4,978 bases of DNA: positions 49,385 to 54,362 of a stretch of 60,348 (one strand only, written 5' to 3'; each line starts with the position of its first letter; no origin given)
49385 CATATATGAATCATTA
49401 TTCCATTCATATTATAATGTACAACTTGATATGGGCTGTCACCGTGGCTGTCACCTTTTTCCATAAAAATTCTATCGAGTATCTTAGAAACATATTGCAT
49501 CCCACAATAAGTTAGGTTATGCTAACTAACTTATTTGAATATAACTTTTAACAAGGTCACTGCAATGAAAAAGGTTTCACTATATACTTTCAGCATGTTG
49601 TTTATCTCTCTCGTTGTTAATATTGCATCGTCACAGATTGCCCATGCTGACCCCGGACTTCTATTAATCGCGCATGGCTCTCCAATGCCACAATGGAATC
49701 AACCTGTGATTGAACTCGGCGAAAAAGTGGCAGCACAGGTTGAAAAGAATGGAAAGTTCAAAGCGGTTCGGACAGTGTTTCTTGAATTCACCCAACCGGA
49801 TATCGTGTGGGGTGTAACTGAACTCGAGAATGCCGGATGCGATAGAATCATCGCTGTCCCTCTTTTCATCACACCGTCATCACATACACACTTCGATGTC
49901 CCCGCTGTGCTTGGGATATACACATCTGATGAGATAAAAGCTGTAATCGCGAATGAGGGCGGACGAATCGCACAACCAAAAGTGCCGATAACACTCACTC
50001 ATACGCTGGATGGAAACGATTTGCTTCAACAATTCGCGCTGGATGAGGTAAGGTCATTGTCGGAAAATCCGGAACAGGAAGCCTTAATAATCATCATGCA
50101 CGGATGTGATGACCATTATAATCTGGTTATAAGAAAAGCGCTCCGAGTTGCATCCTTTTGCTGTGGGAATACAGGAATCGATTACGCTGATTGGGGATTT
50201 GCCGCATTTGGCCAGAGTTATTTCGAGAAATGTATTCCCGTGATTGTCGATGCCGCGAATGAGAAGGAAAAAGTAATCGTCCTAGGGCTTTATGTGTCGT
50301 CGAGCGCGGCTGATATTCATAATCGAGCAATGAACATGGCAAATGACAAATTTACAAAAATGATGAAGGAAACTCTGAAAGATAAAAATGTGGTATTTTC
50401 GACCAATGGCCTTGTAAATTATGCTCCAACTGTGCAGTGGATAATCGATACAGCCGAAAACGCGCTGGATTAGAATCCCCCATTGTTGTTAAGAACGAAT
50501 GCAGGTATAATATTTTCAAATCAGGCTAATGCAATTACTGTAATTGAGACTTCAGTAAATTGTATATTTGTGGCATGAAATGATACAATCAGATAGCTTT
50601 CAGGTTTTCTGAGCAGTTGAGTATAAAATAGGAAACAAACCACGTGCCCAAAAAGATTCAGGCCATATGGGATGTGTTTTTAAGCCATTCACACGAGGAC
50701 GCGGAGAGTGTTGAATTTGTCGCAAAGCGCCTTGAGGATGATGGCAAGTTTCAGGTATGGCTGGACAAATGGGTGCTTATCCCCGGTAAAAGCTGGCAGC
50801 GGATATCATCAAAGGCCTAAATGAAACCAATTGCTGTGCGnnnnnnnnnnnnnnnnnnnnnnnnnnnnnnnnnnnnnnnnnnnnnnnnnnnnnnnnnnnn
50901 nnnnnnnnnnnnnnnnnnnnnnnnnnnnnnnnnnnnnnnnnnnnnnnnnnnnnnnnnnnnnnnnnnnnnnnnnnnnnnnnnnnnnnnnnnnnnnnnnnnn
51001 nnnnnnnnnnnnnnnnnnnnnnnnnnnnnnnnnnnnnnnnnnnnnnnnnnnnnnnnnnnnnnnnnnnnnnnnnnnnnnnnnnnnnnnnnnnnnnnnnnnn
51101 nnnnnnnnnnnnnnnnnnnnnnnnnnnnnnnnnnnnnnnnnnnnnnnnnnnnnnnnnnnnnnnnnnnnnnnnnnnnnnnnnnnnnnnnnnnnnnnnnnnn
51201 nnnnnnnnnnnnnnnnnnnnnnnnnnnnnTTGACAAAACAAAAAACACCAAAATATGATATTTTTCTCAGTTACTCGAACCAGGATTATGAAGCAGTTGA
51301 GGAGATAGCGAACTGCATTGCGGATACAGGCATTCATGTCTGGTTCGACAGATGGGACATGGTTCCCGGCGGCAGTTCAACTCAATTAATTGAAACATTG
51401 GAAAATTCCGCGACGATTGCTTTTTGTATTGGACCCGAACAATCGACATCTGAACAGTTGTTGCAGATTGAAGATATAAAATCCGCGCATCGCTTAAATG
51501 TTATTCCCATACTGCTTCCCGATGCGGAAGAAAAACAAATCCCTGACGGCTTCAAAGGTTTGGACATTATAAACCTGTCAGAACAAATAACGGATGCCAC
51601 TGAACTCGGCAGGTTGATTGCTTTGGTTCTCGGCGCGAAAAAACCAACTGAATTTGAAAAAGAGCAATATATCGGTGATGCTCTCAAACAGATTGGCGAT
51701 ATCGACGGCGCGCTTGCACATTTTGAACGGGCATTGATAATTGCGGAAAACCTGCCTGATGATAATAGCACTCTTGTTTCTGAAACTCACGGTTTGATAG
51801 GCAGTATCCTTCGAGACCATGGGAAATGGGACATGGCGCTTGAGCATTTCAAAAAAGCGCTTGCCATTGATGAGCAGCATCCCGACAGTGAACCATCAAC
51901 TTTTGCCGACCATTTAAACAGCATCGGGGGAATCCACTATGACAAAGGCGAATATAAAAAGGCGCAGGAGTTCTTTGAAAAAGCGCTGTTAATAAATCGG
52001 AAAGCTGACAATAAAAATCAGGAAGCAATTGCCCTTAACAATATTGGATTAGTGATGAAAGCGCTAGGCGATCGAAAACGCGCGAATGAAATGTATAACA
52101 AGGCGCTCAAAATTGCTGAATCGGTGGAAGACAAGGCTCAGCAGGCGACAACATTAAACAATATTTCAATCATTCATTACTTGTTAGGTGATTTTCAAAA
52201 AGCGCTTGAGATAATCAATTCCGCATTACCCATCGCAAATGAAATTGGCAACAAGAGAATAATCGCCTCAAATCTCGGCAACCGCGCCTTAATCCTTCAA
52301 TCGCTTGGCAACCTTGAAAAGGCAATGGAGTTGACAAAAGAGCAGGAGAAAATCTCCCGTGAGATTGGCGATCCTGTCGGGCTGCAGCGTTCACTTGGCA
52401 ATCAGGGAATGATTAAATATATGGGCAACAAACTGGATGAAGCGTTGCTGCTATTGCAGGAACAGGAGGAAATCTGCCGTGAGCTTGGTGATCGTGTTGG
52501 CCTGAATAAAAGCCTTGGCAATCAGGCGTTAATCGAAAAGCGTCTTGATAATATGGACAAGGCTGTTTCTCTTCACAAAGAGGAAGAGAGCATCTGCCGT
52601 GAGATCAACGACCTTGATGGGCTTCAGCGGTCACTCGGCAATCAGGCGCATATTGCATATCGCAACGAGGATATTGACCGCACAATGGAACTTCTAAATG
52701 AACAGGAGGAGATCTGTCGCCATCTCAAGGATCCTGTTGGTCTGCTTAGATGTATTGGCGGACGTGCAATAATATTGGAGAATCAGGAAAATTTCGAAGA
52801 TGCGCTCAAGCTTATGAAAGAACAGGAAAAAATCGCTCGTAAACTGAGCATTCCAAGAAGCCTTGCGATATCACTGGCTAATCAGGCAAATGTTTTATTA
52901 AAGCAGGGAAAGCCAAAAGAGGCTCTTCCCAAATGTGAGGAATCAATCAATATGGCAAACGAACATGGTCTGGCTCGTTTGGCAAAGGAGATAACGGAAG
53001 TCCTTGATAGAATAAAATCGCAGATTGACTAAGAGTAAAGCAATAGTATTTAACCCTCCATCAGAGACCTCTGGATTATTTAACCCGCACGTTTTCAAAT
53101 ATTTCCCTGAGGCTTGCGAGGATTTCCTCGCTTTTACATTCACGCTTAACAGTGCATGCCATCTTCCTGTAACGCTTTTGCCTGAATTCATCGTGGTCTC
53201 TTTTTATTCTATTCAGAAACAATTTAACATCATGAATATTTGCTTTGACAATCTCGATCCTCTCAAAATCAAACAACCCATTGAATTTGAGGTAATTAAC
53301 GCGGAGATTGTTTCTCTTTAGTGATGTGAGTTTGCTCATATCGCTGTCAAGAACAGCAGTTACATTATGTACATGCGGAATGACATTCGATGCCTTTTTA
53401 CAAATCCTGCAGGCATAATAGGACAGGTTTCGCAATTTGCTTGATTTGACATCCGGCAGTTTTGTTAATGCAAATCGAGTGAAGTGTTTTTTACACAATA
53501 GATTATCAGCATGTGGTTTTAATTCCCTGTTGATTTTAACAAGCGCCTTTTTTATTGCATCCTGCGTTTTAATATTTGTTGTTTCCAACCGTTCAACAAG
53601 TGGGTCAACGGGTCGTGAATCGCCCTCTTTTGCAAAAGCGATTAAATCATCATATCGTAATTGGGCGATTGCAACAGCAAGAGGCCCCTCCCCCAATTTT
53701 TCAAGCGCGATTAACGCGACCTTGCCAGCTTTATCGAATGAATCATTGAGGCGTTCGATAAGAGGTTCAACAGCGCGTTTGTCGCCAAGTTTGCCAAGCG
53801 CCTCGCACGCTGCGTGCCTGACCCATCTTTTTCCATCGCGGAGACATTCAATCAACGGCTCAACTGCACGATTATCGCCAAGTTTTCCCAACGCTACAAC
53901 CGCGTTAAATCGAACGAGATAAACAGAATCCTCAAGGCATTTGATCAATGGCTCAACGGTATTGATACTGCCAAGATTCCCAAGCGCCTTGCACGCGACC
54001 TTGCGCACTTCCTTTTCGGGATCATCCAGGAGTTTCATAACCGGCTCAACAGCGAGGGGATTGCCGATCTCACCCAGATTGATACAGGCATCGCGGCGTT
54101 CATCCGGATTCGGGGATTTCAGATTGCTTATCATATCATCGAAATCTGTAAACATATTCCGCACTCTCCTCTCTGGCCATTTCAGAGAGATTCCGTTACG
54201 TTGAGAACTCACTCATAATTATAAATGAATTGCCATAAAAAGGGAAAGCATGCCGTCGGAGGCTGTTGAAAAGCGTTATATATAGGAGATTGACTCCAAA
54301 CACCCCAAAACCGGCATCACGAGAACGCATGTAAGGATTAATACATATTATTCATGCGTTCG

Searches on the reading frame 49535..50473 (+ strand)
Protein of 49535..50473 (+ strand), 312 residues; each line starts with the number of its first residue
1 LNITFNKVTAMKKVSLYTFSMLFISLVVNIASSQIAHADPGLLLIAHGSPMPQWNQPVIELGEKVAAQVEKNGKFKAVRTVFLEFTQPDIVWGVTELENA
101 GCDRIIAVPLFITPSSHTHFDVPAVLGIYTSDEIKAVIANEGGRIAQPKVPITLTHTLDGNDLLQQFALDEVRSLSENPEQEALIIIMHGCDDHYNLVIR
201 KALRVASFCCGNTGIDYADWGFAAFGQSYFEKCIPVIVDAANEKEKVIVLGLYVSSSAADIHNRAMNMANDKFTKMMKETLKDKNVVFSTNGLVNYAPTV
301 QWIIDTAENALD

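Call 82: search_protein_families(library=pfam, proteins=[window:49535-50473:+], max_evalue=0.001)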
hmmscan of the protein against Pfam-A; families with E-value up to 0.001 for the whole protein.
window:49535-50473:+ (312 aa): 1 family
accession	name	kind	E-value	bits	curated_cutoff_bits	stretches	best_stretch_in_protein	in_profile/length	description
PF01903.22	CbiX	-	3.5e-16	59.8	22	1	47-165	1-101/106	CbiX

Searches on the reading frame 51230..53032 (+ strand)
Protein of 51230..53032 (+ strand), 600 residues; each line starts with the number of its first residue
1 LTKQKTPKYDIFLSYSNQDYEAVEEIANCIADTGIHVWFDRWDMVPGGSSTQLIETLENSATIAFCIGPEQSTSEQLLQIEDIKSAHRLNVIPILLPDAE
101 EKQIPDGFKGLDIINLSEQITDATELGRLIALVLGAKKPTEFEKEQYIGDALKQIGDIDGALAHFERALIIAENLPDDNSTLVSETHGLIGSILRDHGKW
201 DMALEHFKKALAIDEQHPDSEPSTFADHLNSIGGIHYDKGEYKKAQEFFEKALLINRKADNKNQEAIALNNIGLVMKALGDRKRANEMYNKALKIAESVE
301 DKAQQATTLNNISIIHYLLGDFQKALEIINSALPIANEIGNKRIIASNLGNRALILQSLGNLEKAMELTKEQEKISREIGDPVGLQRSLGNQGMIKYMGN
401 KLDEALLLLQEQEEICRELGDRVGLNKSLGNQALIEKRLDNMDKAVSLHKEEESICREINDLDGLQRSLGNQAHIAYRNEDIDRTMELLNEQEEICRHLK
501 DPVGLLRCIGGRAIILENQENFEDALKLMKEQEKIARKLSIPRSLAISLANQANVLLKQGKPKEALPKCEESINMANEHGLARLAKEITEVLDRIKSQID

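Call 30: search_protein_families(library=pfam, proteins=[window:51230-53032:+], max_evalue=0.001)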
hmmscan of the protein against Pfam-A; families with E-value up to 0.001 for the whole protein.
window:51230-53032:+ (600 aa): 17 families
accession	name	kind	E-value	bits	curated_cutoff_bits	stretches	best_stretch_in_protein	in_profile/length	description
PF13424.12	TPR_12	-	4.3e-54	181.1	30.1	4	226-298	3-77/77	Tetratricopeptide repeat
PF07719.23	TPR_2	-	4.9e-34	114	27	2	185-217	2-34/34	Tetratricopeptide repeat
PF00515.34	TPR_1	-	2.1e-31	106.9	27.8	2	185-217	2-34/34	Tetratricopeptide repeat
PF13374.12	TPR_10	-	3.9e-25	87.5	27.5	0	226-258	2-34/42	Tetratricopeptide repeat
PF17874.7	TPR_MalT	-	3.8e-23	82.7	45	4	238-417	13-192/336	MalT-like TPR region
PF13176.12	TPR_7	-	1.2e-21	75.4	27.9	0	187-216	2-31/36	Tetratricopeptide repeat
PF13181.12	TPR_8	-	4.4e-20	70.5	25.7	0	230-257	5-32/34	Tetratricopeptide repeat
PF13676.11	TIR_2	-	3.9e-16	60.1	28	1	11-129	1-121/122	TIR domain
PF24885.1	TPR_NPHP3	-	1.4e-12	47.9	100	1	147-268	104-225/239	Nephrocystin-3 TPR domain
PF13428.12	TPR_14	-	1.2e-11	44.5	23.5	0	147-170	6-29/44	Tetratricopeptide repeat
PF13414.12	TPR_11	-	1.3e-10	41.2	26.8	0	191-219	1-29/42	TPR repeat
PF13432.12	TPR_16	-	1.8e-10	41.5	32.7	0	191-253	4-58/65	Tetratricopeptide repeat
PF12895.13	ANAPC3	-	9.5e-10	39.1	27.2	0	286-332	2-49/82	Anaphase-promoting complex, cyclosome, subunit 3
PF12862.13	ANAPC5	-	1.2e-07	32.1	23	0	535-580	35-72/91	Anaphase-promoting complex subunit 5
PF14559.12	TPR_19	-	2.4e-06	28.2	25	0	195-219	2-26/68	Tetratricopeptide repeat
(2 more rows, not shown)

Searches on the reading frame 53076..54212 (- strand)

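Call 30: search_protein_families(library=pfam, proteins=[window:53076-54212:-], max_evalue=0.001)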
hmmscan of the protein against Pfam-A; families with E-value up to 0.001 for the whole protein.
window:53076-54212:- (378 aa): 7 families
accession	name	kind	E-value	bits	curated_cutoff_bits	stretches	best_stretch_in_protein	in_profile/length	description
PF13646.12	HEAT_2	-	8.5e-34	116.1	27.7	2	86-170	1-87/88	HEAT repeats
PF03130.22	HEAT_PBS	-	6.4e-23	79.1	20.9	2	100-126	1-27/27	PBS lyase HEAT-like repeat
PF02985.28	HEAT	-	3e-19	67.7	23.5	1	56-82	3-29/31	HEAT repeat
PF13513.12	HEAT_EZ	-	2.5e-11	44.3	27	0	54-80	29-55/55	HEAT-like repeat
PF00514.29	Arm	-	3.1e-11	43.3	20.6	0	54-80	13-39/41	Armadillo/beta-catenin-like repeat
PF12755.13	Vac14_Fab1_bd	-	7.2e-08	33.4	22.1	0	115-164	27-75/97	Vacuolar 14 Fab1-binding region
PF12717.13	Cnd1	-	5e-07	30.4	26.4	0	85-158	22-100/162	non-SMC mitotic condensation complex subunit 1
